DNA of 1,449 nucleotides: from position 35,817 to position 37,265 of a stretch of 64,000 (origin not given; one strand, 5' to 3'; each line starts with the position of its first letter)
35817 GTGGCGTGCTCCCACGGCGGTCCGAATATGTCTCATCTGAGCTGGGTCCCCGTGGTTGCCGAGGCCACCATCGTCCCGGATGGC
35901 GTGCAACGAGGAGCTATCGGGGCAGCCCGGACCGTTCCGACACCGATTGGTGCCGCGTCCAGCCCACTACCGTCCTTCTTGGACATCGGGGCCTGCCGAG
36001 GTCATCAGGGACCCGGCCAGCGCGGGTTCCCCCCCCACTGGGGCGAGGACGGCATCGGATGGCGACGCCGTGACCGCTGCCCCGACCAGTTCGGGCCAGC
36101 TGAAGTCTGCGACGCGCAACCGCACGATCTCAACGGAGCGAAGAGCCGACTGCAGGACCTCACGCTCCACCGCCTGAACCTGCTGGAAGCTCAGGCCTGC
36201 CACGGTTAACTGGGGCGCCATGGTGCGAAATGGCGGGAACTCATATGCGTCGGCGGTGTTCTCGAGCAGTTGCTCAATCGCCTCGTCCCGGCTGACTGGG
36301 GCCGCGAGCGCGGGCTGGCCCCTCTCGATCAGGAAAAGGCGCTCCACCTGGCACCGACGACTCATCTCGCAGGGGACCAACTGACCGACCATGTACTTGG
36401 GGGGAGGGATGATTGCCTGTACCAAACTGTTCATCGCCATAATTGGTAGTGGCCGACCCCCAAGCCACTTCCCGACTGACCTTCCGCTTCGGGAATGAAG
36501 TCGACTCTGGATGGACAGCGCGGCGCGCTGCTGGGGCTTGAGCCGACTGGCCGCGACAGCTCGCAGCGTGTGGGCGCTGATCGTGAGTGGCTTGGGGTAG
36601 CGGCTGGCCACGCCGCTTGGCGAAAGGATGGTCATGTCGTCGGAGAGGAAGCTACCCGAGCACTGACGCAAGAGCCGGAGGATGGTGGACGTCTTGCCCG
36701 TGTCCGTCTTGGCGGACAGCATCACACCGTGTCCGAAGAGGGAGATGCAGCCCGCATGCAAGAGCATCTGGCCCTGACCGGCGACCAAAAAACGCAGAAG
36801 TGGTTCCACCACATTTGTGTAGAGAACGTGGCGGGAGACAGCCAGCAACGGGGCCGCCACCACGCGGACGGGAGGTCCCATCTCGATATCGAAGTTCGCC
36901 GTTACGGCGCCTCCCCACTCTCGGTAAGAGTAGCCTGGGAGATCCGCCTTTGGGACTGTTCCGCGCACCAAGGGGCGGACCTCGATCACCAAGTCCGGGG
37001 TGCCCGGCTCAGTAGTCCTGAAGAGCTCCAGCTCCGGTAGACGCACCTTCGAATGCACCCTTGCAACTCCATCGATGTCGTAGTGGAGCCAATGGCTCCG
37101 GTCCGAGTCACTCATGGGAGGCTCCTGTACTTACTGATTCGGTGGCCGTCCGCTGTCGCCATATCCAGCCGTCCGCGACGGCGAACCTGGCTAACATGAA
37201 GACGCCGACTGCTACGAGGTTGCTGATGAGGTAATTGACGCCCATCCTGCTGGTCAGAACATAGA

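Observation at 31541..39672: Six-gene, translationally coupled lipid-linked glycosylation operon carrying two non-canonical members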

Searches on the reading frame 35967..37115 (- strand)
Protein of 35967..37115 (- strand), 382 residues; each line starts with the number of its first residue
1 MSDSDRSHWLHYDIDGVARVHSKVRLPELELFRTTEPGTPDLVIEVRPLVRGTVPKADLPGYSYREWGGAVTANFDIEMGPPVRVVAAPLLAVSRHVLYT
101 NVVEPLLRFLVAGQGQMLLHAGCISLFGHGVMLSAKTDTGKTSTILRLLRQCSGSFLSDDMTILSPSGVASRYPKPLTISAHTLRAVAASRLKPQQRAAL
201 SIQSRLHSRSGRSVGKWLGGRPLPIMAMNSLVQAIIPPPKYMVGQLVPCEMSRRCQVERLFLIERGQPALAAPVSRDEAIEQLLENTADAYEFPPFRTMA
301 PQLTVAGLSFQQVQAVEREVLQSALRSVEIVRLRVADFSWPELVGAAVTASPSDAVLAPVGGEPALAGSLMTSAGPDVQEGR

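Call 3: search_protein_families(library=pfam, proteins=[window:35967-37115:-], max_evalue=0.01)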
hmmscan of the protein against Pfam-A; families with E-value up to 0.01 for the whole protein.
window:35967-37115:- (382 aa): 1 family
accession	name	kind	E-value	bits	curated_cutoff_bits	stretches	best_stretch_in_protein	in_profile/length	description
PF07475.17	Hpr_kinase_C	-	0.0086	16.1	33.3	0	117-163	7-52/171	HPr Serine kinase C-terminal domain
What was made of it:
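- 35967..37115 (-): Soluble PEPCK/HprK-fold P-loop phosphotransferase-like protein. It has His120, Walker A S134-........-142, Asp159-Asp160, and a conserved basic helical insertion at 184-224. It overlaps the GtrA gene by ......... Sub-threshold Hpr_kinase_C hit (call 3).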

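Call 4: search_protein_families(library=ncbifam, proteins=[window:35967-37115:-], max_evalue=0.01)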
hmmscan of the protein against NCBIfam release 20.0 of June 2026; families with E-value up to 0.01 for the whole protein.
window:35967-37115:- (382 aa): 1 family
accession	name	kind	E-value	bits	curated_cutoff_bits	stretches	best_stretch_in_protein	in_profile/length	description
TIGR00679.1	hpr-ser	equivalog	0.0044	16.3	240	1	116-164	131-178/300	HPr(Ser) kinase/phosphatase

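Call 6: find_homologous_proteins(query=window:35967-37115:-, max_evalue=0.001)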
Query window:35967-37115:- (382 aa): 1720 proteins with E <= 0.001 among 8000 candidates; the best 120 are listed.
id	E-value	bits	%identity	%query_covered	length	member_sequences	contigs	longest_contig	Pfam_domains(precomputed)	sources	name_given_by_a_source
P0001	3.6e-248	840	100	100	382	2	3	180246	-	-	-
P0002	9.4e-177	606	73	99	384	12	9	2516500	PF27840.1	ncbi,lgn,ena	ncbi:MAG: hypothetical protein WA695_08875 [Candidatus Dormiibacterota bacterium]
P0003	3.0e-176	604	77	91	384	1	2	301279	PF27840.1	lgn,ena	-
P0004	5.7e-176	603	77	92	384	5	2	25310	-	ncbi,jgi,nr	ncbi:MAG TPA: hypothetical protein VMV12_00020 [Candidatus Micrarchaeaceae archaeon]|nr:hypothetical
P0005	3.4e-166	571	72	95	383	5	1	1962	PF27840.1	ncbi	ncbi:MAG: hypothetical protein WBU92_06425 [Candidatus Dormiibacterota bacterium]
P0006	1.4e-163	562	68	100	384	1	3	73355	-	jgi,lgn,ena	-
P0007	8.7e-163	560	72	92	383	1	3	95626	-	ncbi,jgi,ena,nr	ncbi:MAG TPA: hypothetical protein VMW80_00750 [Candidatus Dormibacteraeota bacterium]|nr:hypothetic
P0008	1.1e-162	559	71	92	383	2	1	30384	PF27840.1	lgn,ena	-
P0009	2.8e-162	558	74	91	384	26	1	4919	PF27840.1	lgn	-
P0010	1.6e-161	555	69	99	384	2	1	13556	PF27840.1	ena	-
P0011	3.7e-158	544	72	91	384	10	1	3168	PF27840.1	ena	-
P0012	4.1e-155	534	66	99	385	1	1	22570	PF27840.1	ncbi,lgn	ncbi:MAG TPA: hypothetical protein VI138_04185 [Candidatus Dormibacteraeota bacterium]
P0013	1.4e-153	529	68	92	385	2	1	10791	PF27840.1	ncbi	ncbi:MAG: hypothetical protein ACREN4_09895 [Candidatus Dormibacteria bacterium]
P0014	5.7e-153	527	71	91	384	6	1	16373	PF27840.1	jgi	jgi:dolichol-phosphate mannosyltransferase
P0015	1.1e-149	517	66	93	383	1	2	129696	PF27840.1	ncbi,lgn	ncbi:MAG: hypothetical protein ACREOD_00370 [Candidatus Dormibacteria bacterium]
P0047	4.5e-115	403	55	94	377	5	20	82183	PF27840.1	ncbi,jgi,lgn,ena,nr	ncbi:MAG TPA: hypothetical protein DEV93_17300 [Chloroflexi bacterium]|jgi:hypothetical protein|nr:h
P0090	1.1e-107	378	53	92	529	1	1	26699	PF04138.21,PF27840.1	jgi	-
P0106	2.4e-101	357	49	93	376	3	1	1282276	PF27840.1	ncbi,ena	-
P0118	1.1e-97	345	49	93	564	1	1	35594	PF04138.21,PF27840.1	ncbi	-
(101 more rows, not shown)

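Call 8: find_encoding_contigs(protein=P0002, flank=10000, max_places=3)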
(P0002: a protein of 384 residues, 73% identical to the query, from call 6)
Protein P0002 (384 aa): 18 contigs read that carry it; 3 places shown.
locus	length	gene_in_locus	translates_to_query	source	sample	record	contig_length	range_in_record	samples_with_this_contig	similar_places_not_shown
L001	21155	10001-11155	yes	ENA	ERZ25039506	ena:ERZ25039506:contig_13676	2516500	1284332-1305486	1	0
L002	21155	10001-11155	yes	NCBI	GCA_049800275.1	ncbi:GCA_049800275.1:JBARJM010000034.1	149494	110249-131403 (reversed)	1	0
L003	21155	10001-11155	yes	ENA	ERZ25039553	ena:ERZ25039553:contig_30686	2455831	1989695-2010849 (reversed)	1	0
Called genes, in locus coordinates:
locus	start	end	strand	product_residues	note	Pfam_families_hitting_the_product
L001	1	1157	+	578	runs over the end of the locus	PF07973:tRNA_SAD, PF00587:tRNA-synt_2b, PF03129:HGTP_anticodon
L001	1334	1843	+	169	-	PF05198:IF3_N, PF00707:IF3_C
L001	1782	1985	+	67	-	PF01632:Ribosomal_L35p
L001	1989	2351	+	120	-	PF00453:Ribosomal_L20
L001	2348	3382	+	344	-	PF02912:Phe_tRNA-synt_N, PF01409:tRNA-synt_2d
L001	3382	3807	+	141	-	PF01588:tRNA_bind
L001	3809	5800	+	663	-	PF03483:B3_4, PF03484:B5, PF17759:tRNA_synthFbeta, PF03147:FDX-ACB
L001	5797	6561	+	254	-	PF05175:MTS (weak), PF08241:Methyltransf_11, PF08242:Methyltransf_12, PF13649:Methyltransf_25, PF13847:Methyltransf_31 (weak)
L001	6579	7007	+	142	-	PF02245:Pur_DNA_glyco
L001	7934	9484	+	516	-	PF00535:Glycos_transf_2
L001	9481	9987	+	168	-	PF04138:GtrA_DPMS_TM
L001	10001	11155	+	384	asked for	PF27840:ScmC (faint)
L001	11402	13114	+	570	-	PF13231:PMT_2, PF02366:PMT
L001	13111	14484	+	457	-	PF04185:Phosphoesterase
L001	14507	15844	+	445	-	PF16640:Big_3_5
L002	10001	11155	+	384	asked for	PF27840:ScmC (faint)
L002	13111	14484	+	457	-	PF04185:Phosphoesterase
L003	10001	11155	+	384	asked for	PF27840:ScmC (faint)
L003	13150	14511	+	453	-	PF04185:Phosphoesterase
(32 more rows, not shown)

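Call 9: find_encoding_contigs(protein=P0106, flank=10000, max_places=2)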
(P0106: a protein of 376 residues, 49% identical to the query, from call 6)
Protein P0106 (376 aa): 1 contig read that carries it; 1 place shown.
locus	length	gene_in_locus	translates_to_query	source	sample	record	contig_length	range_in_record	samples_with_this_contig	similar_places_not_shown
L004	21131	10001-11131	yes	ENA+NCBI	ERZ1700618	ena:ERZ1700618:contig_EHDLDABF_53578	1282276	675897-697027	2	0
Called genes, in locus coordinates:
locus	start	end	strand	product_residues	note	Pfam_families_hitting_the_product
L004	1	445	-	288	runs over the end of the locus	PF02405:MlaE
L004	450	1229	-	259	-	PF02405:MlaE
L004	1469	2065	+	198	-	PF02517:Rce1-like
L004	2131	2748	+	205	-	-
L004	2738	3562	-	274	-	PF01343:Peptidase_S49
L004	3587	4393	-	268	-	-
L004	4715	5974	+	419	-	-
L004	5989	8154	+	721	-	-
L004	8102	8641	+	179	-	PF16317:Glyco_hydro_99 (faint)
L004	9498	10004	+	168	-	PF04138:GtrA_DPMS_TM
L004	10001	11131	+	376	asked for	PF27840:ScmC (weak)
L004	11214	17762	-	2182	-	PF00149:Metallophos, PF13620:CarboxypepD_reg, PF13715:CarbopepD_reg_2, PF13620:CarboxypepD_reg, PF13715:CarbopepD_reg_2, PF13620:CarboxypepD_reg, PF13620:CarboxypepD_reg, PF13715:CarbopepD_reg_2, +37 more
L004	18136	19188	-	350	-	-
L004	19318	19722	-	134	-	-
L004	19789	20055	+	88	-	-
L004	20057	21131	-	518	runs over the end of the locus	PF13620:CarboxypepD_reg (faint), PF16640:Big_3_5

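Call 11: find_encoding_contigs(protein=P0118, flank=10000, max_places=2)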
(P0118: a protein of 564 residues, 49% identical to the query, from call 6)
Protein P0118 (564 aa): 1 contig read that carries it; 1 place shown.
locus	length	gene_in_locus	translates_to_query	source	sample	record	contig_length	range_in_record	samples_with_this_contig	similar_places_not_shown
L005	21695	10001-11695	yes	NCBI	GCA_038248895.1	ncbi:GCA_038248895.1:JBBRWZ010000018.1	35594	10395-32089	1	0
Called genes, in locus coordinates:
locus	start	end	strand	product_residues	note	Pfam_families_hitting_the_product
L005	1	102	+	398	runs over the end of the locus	PF00923:TAL_FSA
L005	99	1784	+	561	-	-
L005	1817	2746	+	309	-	PF01210:NAD_Gly3P_dh_N (weak), PF02558:ApbA (weak), PF02826:2-Hacid_dh_C, PF03446:NAD_binding_2, PF03807:F420_oxidored, PF00393:6PGD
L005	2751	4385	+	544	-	PF00479:G6PD_N, PF02781:G6PD_C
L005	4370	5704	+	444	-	PF10128:OpcA_G6PD_assem, PF20171:OpcA_G6PD_C (weak)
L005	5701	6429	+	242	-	PF01182:Glucosamine_iso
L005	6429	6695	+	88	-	-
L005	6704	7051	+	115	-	-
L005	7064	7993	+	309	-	PF01619:Pro_dh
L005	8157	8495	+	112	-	-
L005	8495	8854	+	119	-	-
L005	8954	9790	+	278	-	PF00535:Glycos_transf_2, PF13641:Glyco_tranf_2_3 (weak)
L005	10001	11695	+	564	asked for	PF04138:GtrA_DPMS_TM, PF27840:ScmC (weak)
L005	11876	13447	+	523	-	PF13231:PMT_2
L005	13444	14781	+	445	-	PF04185:Phosphoesterase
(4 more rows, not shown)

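Call 12: find_encoding_contigs(protein=P0047, flank=10000, max_places=2)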
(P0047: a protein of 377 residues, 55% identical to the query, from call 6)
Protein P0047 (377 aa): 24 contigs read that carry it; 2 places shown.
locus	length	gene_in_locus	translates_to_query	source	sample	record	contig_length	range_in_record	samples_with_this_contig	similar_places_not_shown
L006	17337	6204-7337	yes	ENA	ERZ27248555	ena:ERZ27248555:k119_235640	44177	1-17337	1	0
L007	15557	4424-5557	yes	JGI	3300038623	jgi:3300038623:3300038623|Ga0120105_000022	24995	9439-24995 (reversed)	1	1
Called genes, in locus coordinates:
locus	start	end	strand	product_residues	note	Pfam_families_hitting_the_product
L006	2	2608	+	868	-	?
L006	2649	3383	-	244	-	PF16317:Glyco_hydro_99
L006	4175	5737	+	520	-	PF00535:Glycos_transf_2, PF13641:Glyco_tranf_2_3 (weak)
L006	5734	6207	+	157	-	PF04138:GtrA_DPMS_TM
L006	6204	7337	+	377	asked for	PF27840:ScmC (faint)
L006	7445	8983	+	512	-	PF02366:PMT (weak), PF13231:PMT_2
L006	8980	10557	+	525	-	PF04185:Phosphoesterase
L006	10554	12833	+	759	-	-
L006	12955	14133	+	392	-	PF16656:Pur_ac_phosph_N, PF00149:Metallophos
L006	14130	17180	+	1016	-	PF00149:Metallophos, PF13620:CarboxypepD_reg, PF13715:CarbopepD_reg_2, PF13620:CarboxypepD_reg, PF13620:CarboxypepD_reg, PF13715:CarbopepD_reg_2, PF13620:CarboxypepD_reg, PF13715:CarbopepD_reg_2, +10 more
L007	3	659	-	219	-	?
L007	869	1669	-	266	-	PF16317:Glyco_hydro_99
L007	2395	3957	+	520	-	PF00535:Glycos_transf_2, PF13641:Glyco_tranf_2_3 (weak)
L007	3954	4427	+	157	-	PF04138:GtrA_DPMS_TM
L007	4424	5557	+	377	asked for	PF27840:ScmC (faint)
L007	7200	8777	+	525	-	PF04185:Phosphoesterase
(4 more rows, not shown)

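Call 15: search_solved_structures(query=A1, max_evalue=10, show_alignments=3)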
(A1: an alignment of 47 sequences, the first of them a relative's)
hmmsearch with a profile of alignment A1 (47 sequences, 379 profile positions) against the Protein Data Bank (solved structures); distinct sequences matched with E-value up to 10: 0.
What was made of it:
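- Closest known: HPr kinase/phosphorylase and PEP carboxykinase. Different: A profile search of PDB sequences finds nothing (call 15).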

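Call 18: find_related_loci(query=A1, collection=genome_contigs, flank=10000)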
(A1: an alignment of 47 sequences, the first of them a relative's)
Query A1 (382 aa) in genome_contigs; peptide patterns used: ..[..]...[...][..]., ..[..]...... (x = any residue, [..] = any of these).
599 stretches matched a pattern (row limit reached: there are more); 591 encode a relative of the query (tblastn E <= 1e-3); the best 80 are kept; 80 distinct loci.
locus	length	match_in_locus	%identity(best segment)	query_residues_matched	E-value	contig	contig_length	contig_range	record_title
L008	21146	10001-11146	73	1-380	0e+0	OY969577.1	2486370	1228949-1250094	MAG: Candidatus Dormibacteraeota bacterium isolate MFD10064.bin.c.3 genome assembly, chromosome: 1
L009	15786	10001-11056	77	1-351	3e-179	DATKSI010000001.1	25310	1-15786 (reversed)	MAG TPA_asm: Candidatus Micrarchaeaceae archaeon isolate SMAG_U14050 k141_631281, whole genome shotgun sequence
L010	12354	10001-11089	73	6-362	9e-172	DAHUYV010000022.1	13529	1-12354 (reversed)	MAG TPA_asm: Candidatus Dormiibacterota bacterium isolate clean275 k141_159063, whole genome shotgun sequence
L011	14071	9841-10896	74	1-354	7e-170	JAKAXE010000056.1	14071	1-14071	MAG: bacterium isolate YP5.bin5 NODE_864_length_14071_cov_4.251649, whole genome shotgun sequence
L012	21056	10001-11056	73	1-354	2e-168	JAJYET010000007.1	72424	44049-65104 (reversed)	MAG: bacterium isolate DBS1-1.bin61 NODE_486_length_72424_cov_6.011785, whole genome shotgun sequence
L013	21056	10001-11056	73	1-354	4e-168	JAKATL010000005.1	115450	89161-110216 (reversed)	MAG: bacterium isolate YP2.bin62 NODE_183_length_115450_cov_9.538548, whole genome shotgun sequence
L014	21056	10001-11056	72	1-351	2e-167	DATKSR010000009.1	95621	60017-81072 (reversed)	MAG TPA_asm: Candidatus Dormiibacterota bacterium isolate SMAG_U14059 k141_1366434, whole genome shotgun sequence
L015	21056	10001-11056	71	1-351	1e-165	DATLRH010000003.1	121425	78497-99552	MAG TPA_asm: Candidatus Dormiibacterota bacterium isolate SMAG_U13899 k141_465221, whole genome shotgun sequence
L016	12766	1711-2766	71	1-351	1e-165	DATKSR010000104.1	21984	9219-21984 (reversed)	MAG TPA_asm: Candidatus Dormiibacterota bacterium isolate SMAG_U14059 k141_481964, whole genome shotgun sequence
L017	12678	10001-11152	66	1-377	1e-161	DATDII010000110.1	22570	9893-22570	MAG TPA_asm: Candidatus Dormiibacterota bacterium isolate SMAG_U300 k141_245784, whole genome shotgun sequence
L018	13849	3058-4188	66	7-382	5e-151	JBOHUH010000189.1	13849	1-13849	MAG: Candidatus Dormibacteria bacterium isolate TC-S_metawrap_bin.139 k127_496155, whole genome shotgun sequence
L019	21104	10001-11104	55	12-375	1e-123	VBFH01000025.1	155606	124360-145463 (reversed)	MAG: Chloroflexi bacterium isolate CF_47 14_1009_16_30cm_scaffold_17, whole genome shotgun sequence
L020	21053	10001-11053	56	1-345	2e-122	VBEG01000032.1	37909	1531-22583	MAG: Chloroflexi bacterium isolate CF_20 14_1009_09_40cm_scaffold_94, whole genome shotgun sequence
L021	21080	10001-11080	54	11-366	1e-120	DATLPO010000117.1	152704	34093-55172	MAG TPA_asm: Candidatus Limnocylindria bacterium isolate SMAG_U13854 k141_116829, whole genome shotgun sequence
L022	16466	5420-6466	55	1-346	1e-119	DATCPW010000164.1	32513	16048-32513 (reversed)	MAG TPA_asm: Candidatus Dormiibacterota bacterium isolate SMAG_U7237 k141_57452, whole genome shotgun sequence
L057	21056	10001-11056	49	12-358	1e-97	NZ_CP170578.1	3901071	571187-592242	Oryzobacter terrae strain NBRC 109598 chromosome, complete genome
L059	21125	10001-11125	47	12-376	2e-97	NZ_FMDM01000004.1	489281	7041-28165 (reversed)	Micromonospora humi strain DSM 45647, whole genome shotgun sequence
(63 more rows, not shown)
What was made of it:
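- At least 591 species genomes encode a relative of the P-loop protein (call 18).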

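Call 19: predict_structure(alignment_id=A1)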
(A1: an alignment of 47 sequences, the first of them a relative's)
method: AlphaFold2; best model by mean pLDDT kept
length: 382 residues; sequences in the alignment: 47
mean_pLDDT: 84.2   pTM: 0.83
mean pLDDT of the five models: 84.2, 82.8, 80.7, 80.2, 79.8
residues with pLDDT >= 90: 220; 70-90: 85; 50-70: 45; < 50: 32
segments of 3 or more residues with pLDDT < 50: 1-4, 355-359, 361-382
pLDDT, mean of each block of 10 residues (from residue 1): 58 97 95 92 92 63 83 91 95 93 97 97 96 83 92 92 97 83 63 76 70 65 83 84 87 97 94 97 94 88 95 98 98 93 93 52 42 42 43
secondary structure, 60 per line:
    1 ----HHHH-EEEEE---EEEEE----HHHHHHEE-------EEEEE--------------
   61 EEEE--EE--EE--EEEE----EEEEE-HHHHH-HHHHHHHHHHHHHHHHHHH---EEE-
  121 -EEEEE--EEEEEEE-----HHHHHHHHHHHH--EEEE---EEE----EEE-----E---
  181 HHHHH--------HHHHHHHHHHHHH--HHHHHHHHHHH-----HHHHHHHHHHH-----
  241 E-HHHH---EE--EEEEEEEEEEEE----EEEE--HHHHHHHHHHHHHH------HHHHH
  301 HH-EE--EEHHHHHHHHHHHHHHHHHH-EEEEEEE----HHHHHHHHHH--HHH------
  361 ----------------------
elements in order: H5-8 E10-14 E18-22 H27-32 E42-46 E61-64 E75-78 E83-87 H89-93 H95-113 E117-119 E122-126 E129-135 H141-152 E155-158 E162-164 E169-171 H181-185 H194-206 H209-219 H225-235 H243-246 E254-265 E270-273 H276-289 H296-302 H310-327 E329-335 H340-349
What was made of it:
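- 35967..37115 (-): AF2 pLDDT 84, pTM 0.83 (call 19).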

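Call 23: fold_search(model_id=the predicted structure, library=pdb)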
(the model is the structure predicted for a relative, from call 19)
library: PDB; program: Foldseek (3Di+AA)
matches with E <= 10: 158; with E <= 0.001: 4
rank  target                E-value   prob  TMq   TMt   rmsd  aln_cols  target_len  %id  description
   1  1yvy_A                4.8e-04  1.00  0.39  0.31  10.0       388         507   10  Crystal structure of Anaerobiospirillum succiniciproducens phosphoenolpyruvate carboxykinase (released 2005-07-26)
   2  1ytm_A                4.8e-04  0.99  0.35  0.27  10.8       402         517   11  Crystal structure of phosphoenolpyruvate carboxykinase of Anaerobiospirillum succiniciproducens complexed with ATP, ox (released 2006-01-24)
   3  1aq2                  5.4e-04  1.00  0.45  0.34   8.7       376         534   10  PHOSPHOENOLPYRUVATE CARBOXYKINASE (released 1998-10-14)
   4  1yvy_B                7.2e-04  1.00  0.38  0.30  10.0       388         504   11  Crystal structure of Anaerobiospirillum succiniciproducens phosphoenolpyruvate carboxykinase (released 2005-07-26)
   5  3tqf_B                1.6e-03  1.00  0.25  0.60   9.7       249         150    8  Structure of the Hpr(Ser) kinase/phosphatase from Coxiella burnetii (released 2011-09-21)
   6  2qmh_H                2.4e-03  1.00  0.25  0.49  13.6       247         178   10  structure of V267F mutant HprK/P (released 2007-09-18)
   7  2qmh_B                3.1e-03  1.00  0.26  0.52  11.5       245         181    9  structure of V267F mutant HprK/P (released 2007-09-18)
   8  1knx_B                3.3e-03  1.00  0.27  0.34  14.9       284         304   11  HPr kinase/phosphatase from Mycoplasma pneumoniae (released 2002-12-31)
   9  1kkm_B                3.7e-03  1.00  0.25  0.50  13.8       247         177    9  L.casei HprK/P in complex with B.subtilis P-Ser-HPr (released 2002-08-28)
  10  1knx_A                4.3e-03  1.00  0.28  0.34  13.7       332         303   10  HPr kinase/phosphatase from Mycoplasma pneumoniae (released 2002-12-31)
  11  3tqf_A                4.6e-03  1.00  0.25  0.53  13.0       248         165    8  Structure of the Hpr(Ser) kinase/phosphatase from Coxiella burnetii (released 2011-09-21)
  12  1kkm_A                4.9e-03  1.00  0.25  0.51  13.6       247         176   10  L.casei HprK/P in complex with B.subtilis P-Ser-HPr (released 2002-08-28)
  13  1kkl_B                4.9e-03  0.98  0.19  0.42  16.8       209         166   11  L.casei HprK/P in complex with B.subtilis HPr (released 2002-08-28)
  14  1knx_E                5.8e-03  0.99  0.27  0.32  16.1       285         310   10  HPr kinase/phosphatase from Mycoplasma pneumoniae (released 2002-12-31)
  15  1kkl_A                5.8e-03  0.97  0.19  0.42  16.9       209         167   12  L.casei HprK/P in complex with B.subtilis HPr (released 2002-08-28)
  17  2qmh_A                6.5e-03  0.99  0.21  0.47  15.6       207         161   12  structure of V267F mutant HprK/P (released 2007-09-18)
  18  2qmh_J                6.9e-03  1.00  0.27  0.53  11.3       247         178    9  structure of V267F mutant HprK/P (released 2007-09-18)
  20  1knx_D                1.3e-02  0.98  0.26  0.32  14.8       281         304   10  HPr kinase/phosphatase from Mycoplasma pneumoniae (released 2002-12-31)
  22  1kkm_C                1.4e-02  0.99  0.23  0.47  14.2       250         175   10  L.casei HprK/P in complex with B.subtilis P-Ser-HPr (released 2002-08-28)
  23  1knx_F                1.4e-02  0.99  0.27  0.34  12.9       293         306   10  HPr kinase/phosphatase from Mycoplasma pneumoniae (released 2002-12-31)
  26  2qmh_K                2.9e-02  0.99  0.20  0.44   8.7       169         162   11  structure of V267F mutant HprK/P (released 2007-09-18)
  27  2qmh_G                3.1e-02  0.84  0.18  0.42  17.0       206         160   12  structure of V267F mutant HprK/P (released 2007-09-18)
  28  2qmh_E                3.9e-02  0.82  0.19  0.41  17.0       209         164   12  structure of V267F mutant HprK/P (released 2007-09-18)
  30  1knx_C                4.9e-02  0.96  0.27  0.33  11.8       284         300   10  HPr kinase/phosphatase from Mycoplasma pneumoniae (released 2002-12-31)
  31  2qmh_C                6.9e-02  0.93  0.18  0.41   7.7       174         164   11  structure of V267F mutant HprK/P (released 2007-09-18)
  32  2qmh_L                2.8e-01  0.89  0.20  0.46   6.7       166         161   13  structure of V267F mutant HprK/P (released 2007-09-18)
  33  2qmh_F                5.5e-01  0.28  0.17  0.40  17.2       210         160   11  structure of V267F mutant HprK/P (released 2007-09-18)
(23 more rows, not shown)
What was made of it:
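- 35967..37115 (-): Foldseek hits PEPCK 1aq2 (TMq 0.45) and HprK/P 3tqf, 2qmh, 1knx, 1kkm (prob 1.0) (call 23).
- On HPr kinase/phosphorylase (HprK/P): Foldseek prob 1.0 to HprK/P and PEPCK (call 23).
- PEPCK/HprK fold (calls 19, 23).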
